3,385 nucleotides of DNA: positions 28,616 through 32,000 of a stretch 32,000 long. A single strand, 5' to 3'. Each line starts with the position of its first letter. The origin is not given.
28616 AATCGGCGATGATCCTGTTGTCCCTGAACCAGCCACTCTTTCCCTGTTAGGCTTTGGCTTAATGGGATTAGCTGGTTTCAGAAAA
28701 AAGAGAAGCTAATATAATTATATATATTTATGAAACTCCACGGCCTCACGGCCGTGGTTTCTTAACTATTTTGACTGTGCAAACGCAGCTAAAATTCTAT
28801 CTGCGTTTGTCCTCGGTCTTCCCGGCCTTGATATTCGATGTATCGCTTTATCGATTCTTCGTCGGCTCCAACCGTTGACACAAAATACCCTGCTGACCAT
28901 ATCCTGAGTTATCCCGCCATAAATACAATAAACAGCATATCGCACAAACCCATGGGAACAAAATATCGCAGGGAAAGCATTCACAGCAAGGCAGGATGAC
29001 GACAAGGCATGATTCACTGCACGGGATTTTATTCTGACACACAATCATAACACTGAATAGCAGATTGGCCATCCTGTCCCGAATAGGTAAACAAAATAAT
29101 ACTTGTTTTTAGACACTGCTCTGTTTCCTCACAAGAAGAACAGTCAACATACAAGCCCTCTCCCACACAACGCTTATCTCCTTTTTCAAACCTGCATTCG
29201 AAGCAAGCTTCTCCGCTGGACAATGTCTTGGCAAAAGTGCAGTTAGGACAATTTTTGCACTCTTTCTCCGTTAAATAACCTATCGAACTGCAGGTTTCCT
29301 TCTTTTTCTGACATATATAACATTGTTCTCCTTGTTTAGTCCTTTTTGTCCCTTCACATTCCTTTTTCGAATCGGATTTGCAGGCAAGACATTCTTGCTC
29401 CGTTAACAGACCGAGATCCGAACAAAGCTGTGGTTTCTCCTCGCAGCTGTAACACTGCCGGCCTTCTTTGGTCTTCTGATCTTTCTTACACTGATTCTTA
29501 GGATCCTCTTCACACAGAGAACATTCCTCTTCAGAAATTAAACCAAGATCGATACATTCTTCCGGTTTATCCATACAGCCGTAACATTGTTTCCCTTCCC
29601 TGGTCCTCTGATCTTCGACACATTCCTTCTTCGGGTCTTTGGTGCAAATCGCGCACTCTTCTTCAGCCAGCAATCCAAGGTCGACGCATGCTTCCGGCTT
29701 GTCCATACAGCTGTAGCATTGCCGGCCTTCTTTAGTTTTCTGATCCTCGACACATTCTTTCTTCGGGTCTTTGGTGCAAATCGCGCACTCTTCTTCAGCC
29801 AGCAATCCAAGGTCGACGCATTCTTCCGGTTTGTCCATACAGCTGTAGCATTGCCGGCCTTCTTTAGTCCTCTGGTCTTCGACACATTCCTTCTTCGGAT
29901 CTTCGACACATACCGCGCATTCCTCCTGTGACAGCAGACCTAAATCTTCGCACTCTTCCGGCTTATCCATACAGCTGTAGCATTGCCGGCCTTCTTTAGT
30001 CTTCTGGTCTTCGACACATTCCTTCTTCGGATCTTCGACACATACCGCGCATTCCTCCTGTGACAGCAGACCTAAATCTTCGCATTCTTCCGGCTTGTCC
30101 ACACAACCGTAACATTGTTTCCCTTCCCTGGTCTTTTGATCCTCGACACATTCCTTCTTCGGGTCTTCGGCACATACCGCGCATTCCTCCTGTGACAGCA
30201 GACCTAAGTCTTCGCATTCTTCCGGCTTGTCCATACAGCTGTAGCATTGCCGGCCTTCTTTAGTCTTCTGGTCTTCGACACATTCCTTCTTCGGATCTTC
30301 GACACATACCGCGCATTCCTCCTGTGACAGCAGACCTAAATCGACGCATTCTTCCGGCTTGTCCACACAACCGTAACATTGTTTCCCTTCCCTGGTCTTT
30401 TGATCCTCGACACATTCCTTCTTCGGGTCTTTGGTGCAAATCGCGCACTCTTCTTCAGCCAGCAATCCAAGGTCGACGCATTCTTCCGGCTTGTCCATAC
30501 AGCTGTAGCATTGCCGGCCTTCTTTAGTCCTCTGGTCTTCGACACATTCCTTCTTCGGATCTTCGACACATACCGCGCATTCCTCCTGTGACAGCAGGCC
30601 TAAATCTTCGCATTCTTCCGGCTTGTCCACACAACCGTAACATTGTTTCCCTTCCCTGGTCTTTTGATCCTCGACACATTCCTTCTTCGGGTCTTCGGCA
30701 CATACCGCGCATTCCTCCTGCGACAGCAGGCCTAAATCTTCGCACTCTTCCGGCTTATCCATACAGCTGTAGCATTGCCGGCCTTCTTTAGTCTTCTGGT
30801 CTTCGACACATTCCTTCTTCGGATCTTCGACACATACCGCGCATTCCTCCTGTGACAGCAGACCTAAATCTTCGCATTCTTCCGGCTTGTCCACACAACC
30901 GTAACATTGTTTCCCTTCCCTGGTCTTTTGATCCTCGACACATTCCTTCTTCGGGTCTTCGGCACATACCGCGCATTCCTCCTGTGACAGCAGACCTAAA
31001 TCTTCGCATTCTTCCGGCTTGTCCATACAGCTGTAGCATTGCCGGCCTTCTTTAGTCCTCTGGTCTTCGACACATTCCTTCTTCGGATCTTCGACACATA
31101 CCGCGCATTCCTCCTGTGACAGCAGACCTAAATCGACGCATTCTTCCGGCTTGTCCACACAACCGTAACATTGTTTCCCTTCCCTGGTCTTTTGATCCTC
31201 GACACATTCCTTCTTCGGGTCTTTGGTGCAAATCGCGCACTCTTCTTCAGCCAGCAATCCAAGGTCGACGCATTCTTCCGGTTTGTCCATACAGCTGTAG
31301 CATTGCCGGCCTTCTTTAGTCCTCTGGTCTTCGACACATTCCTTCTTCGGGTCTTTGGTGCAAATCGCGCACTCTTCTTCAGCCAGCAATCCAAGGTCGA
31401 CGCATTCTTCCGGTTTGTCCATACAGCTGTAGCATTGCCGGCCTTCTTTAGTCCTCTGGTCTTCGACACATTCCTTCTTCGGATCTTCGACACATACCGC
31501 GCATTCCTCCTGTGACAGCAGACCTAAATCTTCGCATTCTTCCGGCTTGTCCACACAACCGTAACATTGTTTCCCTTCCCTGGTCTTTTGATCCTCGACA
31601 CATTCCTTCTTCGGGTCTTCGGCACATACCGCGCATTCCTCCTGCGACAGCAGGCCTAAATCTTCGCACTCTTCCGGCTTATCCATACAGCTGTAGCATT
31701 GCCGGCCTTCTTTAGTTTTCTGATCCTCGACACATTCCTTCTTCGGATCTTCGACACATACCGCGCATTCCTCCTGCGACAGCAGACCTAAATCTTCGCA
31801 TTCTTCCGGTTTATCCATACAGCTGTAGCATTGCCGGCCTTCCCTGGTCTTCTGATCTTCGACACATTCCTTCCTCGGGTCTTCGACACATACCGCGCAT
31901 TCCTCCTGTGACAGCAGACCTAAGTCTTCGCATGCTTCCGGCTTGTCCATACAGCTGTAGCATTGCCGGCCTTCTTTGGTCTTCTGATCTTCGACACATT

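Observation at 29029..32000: Open-ended, very acidic protein made of at least 20 tandem 44-aa six-cysteine modules (CxxC-x6-C-x10-CxxC-x7-C)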

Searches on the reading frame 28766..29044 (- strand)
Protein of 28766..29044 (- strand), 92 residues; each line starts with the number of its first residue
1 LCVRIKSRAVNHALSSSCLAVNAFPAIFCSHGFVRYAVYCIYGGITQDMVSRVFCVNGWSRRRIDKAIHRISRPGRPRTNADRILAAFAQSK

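Call 8: search_protein_families(library=pfam, proteins=[window:28766-29044:-], max_evalue=0.001)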
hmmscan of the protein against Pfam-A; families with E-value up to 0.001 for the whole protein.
window:28766-29044:- (92 aa): 0 families

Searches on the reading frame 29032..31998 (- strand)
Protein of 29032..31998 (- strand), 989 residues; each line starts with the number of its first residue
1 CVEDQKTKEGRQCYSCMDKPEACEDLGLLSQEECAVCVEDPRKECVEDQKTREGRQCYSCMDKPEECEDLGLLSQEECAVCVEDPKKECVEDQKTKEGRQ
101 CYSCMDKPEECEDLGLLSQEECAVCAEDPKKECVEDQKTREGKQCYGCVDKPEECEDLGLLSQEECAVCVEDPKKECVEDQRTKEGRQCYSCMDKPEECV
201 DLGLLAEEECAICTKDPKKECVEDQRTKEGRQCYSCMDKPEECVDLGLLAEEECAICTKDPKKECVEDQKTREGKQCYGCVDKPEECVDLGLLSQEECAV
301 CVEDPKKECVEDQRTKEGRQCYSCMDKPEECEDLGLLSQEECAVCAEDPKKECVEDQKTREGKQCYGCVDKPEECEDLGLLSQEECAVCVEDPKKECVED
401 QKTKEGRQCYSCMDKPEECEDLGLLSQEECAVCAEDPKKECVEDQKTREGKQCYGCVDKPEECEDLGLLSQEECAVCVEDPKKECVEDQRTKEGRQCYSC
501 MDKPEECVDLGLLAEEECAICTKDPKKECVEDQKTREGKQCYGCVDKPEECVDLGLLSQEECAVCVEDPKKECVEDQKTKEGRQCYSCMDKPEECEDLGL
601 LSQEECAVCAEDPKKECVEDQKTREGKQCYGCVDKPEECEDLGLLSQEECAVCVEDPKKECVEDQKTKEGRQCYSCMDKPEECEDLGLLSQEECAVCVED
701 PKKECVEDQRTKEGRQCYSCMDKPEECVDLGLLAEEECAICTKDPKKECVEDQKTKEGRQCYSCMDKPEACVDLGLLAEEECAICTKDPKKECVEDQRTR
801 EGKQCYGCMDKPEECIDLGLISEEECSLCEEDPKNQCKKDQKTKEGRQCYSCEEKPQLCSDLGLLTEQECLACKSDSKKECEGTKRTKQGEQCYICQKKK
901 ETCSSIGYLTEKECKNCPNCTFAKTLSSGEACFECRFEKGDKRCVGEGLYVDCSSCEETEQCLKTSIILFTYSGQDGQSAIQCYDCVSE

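Call 6: search_protein_families(library=pfam, proteins=[window:29032-31998:-], max_evalue=10)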
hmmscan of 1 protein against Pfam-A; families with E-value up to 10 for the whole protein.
window:29032-31998:- (989 aa): 1 family
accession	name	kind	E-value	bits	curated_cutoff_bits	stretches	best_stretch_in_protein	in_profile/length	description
PF18544.7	Polo_box_3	-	3.4e-07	31.2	34.2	0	31-67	41-77/97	Polo box domain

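Call 7: search_protein_families(library=ncbifam, proteins=[window:29032-31998:-], max_evalue=10)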
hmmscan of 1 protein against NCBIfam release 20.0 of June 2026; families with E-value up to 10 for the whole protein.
window:29032-31998:- (989 aa): 0 families

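Call 13: find_homologous_proteins(query=window:29032-31998:-, max_evalue=0.001)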
Query window:29032-31998:-: 8000 candidates shared short words with the query, none scored E <= 0.001.

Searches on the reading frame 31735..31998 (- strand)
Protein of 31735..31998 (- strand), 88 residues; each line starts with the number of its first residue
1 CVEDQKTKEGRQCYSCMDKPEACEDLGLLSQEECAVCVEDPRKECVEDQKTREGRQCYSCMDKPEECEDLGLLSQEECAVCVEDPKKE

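Call 23: search_solved_structures(query=A1, max_evalue=10, show_alignments=3)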
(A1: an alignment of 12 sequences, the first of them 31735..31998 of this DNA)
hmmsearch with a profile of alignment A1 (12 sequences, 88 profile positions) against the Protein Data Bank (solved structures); distinct sequences matched with E-value up to 10: 17.
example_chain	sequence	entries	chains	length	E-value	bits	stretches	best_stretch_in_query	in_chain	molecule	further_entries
7ahy_AAA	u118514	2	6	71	0.0004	23.7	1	26-66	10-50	E3 ubiquitin-protein ligase Mdm2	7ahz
4hpz_A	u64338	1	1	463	0.00052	23.4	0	10-48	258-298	dTale2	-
7ai0_AAA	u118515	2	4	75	0.0024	21.2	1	17-66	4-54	E3 ubiquitin-protein ligase Mdm2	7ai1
7ah2_AAA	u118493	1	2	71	0.0037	20.6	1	32-72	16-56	E3 ubiquitin-protein ligase Mdm2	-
2vje_A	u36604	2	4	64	0.0087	19.4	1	26-66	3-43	E3 UBIQUITIN-PROTEIN LIGASE MDM2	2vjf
5mnj_C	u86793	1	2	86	0.0089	19.4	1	25-66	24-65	E3 ubiquitin-protein ligase Mdm2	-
2hdp_A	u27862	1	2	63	0.011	19.1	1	28-66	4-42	Ubiquitin-protein ligase E3 Mdm2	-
6sqo_A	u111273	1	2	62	0.018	18.4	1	29-66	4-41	E3 ubiquitin-protein ligase Mdm2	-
6sqp_A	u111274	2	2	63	0.028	17.8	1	32-66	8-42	E3 ubiquitin-protein ligase Mdm2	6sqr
6sqr_D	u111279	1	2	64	0.029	17.7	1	32-66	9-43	E3 ubiquitin-protein ligase Mdm2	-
6sqs_A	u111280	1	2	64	0.03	17.7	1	32-66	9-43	E3 ubiquitin-protein ligase Mdm2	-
6sqp_C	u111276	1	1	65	0.03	17.7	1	32-66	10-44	E3 ubiquitin-protein ligase Mdm2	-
6sqp_B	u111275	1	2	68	0.035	17.5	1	32-66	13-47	E3 ubiquitin-protein ligase Mdm2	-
6sqr_A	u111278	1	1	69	0.037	17.4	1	32-66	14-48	E3 ubiquitin-protein ligase Mdm2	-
8bgu_F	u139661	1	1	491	0.2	15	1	18-65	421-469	E3 ubiquitin-protein ligase Mdm2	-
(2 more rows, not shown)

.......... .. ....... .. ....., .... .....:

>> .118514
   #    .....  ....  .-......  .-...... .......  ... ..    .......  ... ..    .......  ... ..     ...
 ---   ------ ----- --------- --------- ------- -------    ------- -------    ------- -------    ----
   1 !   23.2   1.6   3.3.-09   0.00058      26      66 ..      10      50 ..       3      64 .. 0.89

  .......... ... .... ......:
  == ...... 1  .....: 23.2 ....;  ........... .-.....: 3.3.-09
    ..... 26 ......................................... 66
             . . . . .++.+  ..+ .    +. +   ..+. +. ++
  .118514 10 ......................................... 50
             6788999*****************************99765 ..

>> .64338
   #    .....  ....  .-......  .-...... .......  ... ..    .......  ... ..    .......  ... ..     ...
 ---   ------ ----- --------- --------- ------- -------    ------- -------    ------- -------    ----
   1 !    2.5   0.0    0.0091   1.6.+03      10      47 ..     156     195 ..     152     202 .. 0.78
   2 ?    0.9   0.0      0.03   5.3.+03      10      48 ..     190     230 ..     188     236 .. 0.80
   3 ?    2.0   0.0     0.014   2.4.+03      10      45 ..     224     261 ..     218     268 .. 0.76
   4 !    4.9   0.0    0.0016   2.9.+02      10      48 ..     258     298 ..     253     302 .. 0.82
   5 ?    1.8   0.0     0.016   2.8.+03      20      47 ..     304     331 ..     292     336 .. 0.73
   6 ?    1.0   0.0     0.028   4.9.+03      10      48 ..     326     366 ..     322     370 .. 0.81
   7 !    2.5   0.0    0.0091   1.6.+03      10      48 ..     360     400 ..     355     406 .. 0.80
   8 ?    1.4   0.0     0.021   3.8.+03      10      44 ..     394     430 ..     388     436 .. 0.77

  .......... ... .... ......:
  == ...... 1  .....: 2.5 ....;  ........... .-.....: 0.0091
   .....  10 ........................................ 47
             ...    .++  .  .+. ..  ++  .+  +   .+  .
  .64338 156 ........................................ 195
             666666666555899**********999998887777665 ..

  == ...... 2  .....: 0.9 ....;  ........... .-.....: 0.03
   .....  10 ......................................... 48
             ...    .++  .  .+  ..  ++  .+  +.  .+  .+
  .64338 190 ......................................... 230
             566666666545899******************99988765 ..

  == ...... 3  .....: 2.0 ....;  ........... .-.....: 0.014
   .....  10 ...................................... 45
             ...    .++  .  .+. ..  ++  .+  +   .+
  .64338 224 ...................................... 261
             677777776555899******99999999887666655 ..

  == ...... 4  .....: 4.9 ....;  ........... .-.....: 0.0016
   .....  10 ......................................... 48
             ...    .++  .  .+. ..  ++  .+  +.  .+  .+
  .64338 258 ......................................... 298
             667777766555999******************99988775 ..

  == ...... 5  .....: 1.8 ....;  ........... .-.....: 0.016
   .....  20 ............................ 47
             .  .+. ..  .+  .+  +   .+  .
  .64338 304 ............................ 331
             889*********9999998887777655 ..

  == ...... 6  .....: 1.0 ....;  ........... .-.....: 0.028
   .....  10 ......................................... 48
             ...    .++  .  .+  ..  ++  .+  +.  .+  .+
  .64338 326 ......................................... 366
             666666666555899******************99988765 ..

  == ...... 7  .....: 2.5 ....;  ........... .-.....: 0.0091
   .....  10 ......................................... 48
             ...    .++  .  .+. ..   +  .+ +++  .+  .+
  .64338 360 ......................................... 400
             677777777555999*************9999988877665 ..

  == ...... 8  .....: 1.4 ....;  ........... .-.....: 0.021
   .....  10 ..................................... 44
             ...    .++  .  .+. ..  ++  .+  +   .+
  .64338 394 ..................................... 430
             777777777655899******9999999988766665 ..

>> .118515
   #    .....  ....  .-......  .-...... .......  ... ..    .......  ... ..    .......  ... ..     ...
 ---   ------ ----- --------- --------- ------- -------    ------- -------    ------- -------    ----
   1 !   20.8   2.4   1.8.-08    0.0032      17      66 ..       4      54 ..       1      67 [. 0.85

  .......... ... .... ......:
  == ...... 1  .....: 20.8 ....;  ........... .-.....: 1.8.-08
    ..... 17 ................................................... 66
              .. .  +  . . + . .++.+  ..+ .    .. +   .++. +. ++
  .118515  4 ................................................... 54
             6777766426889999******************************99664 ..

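Call 32: search_protein_representatives(alignment_id=A1)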
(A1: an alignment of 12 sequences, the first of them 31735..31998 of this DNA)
Query: 12 sequences, 88 profile positions. Proteins with E-value up to 0.001 (for the whole library): 33; up to 1e-10: 16; up to 1e-30: 5. The best 33 are listed.
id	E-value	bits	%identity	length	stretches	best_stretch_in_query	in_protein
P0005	9.4e-70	246.9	-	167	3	1-71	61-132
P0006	1.5e-49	182.1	-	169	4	1-85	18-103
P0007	4.7e-45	167.7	-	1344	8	11-83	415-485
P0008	5.7e-44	164.3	-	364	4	28-85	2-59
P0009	3.0e-42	158.7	-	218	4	1-84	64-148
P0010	2.1e-29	117.6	-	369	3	11-67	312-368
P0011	1.1e-26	108.9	-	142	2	18-87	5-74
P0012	2.7e-25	104.4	-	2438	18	1-65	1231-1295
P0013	5.0e-23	97.2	-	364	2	19-85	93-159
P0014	4.6e-20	87.7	-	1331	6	7-67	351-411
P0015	8.3e-19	83.6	-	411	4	9-85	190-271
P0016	5.3e-17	77.8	-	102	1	11-88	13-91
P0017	6.7e-17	77.5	-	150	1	18-87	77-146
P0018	9.2e-16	73.9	-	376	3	22-85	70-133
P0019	2.5e-11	59.7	-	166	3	28-83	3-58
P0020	7.4e-11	58.2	-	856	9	36-75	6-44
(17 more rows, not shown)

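Call 36: search_protein_families(library=pfam, proteins=[P0007, P0012, P0014, P0013, P0009, P0010, P0008], max_evalue=0.01)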
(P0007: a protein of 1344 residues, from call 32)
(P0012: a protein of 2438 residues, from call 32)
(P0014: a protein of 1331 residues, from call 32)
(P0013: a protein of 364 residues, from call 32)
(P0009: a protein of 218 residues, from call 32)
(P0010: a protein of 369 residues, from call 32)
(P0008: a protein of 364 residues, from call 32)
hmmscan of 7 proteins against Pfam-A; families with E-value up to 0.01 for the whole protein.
P0007 (1344 aa): 1 family
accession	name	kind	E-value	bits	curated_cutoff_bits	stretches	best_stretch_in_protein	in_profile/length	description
PF00082.27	Peptidase_S8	-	2.4e-49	168.6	21.8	1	952-1230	2-288/288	Subtilase family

P0012 (2438 aa): 1 family
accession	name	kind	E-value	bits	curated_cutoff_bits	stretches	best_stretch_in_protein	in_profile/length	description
PF00082.27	Peptidase_S8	-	3.8e-54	184.4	21.8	1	2043-2321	2-288/288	Subtilase family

P0014 (1331 aa): 1 family
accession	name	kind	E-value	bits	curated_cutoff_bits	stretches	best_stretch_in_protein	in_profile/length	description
PF00082.27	Peptidase_S8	-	1.8e-50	172.4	21.8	1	932-1210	2-288/288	Subtilase family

P0013 (364 aa): 0 families

P0009 (218 aa): 0 families

P0010 (369 aa): 0 families

P0008 (364 aa): 0 families

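Call 63: find_encoding_contigs(protein=P0017, flank=10000, max_places=6)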
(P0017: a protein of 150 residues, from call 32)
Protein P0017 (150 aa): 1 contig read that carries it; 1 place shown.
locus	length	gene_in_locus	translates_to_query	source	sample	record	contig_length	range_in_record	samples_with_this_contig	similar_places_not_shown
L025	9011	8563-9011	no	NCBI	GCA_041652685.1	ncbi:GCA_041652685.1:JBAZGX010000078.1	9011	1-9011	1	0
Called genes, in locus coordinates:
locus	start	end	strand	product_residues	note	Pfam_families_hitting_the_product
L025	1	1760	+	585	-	?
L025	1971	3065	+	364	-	PF00365:PFK, PF01513:NAD_kinase (faint)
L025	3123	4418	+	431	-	PF01071:GARS_A, PF02843:GARS_C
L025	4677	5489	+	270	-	PF02535:Zip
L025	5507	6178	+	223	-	PF02698:DUF218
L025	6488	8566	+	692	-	PF08450:SGL (faint), PF25021:TEN_NHL (faint), PF17170:DUF5128, PF06739:SBBP (faint), PF01436:NHL (weak)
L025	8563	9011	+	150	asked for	?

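Call 75: search_protein_families(library=pfam, proteins=[L025:6488-8563:+], max_evalue=0.001)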
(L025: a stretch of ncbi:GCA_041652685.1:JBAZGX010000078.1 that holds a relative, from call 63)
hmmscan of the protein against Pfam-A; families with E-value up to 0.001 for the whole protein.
L025:6488-8563:+ (692 aa): 6 families
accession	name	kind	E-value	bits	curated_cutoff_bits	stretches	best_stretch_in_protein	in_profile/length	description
PF01436.27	NHL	-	1.1e-47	158.1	20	4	476-503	1-28/28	NHL repeat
PF17170.10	DUF5128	-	2.3e-20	73.5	22.9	1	106-186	54-136/321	6-bladed beta-propeller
PF08450.18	SGL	-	6.7e-13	49.2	26.3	0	89-198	128-243/246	SMP-30/Gluconolactonase/LRE-like region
PF16288.11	DUF4934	-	2.1e-09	37.8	27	0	100-175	27-101/102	Domain of unknown function (DUF4934)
PF25021.1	TEN_NHL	-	2.4e-07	30.5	27.1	0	274-300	328-354/357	Teneurin NHL domain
PF06739.17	SBBP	-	9.9e-06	25.9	20.5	0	144-157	15-28/38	Beta-propeller repeat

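Call 76: find_encoding_contigs(protein=P0014, flank=6000, max_places=4)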
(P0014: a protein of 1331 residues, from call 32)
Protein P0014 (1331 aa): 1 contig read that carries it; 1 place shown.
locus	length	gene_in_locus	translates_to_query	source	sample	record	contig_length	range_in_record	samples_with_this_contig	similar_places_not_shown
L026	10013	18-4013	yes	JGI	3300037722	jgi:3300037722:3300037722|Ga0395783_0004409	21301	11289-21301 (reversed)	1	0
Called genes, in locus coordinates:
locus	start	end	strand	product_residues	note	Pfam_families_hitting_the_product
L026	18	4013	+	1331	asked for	PF00082:Peptidase_S8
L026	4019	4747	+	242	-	PF00106:adh_short, PF08659:KR (weak), PF13561:adh_short_C2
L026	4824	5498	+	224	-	-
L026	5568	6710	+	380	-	PF01053:Cys_Met_Meta_PP, PF00155:Aminotran_1_2 (weak), PF00266:Aminotran_5 (faint)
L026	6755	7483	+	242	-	PF00515:TPR_1 (faint), PF07719:TPR_2 (faint), PF12895:ANAPC3 (faint), PF13525:YfiO (weak), PF13432:TPR_16, PF14559:TPR_19 (weak), PF13174:TPR_6 (weak), PF05036:SPOR, +3 more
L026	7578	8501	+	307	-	PF01745:IPT, PF01715:IPPT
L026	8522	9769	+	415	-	PF13167:GTP-bdg_N, PF16360:GTP-bdg_M, PF00009:GTP_EFTU (faint), PF01926:MMR_HSR1, PF02421:FeoB_N, PF19275:HflX_C (weak)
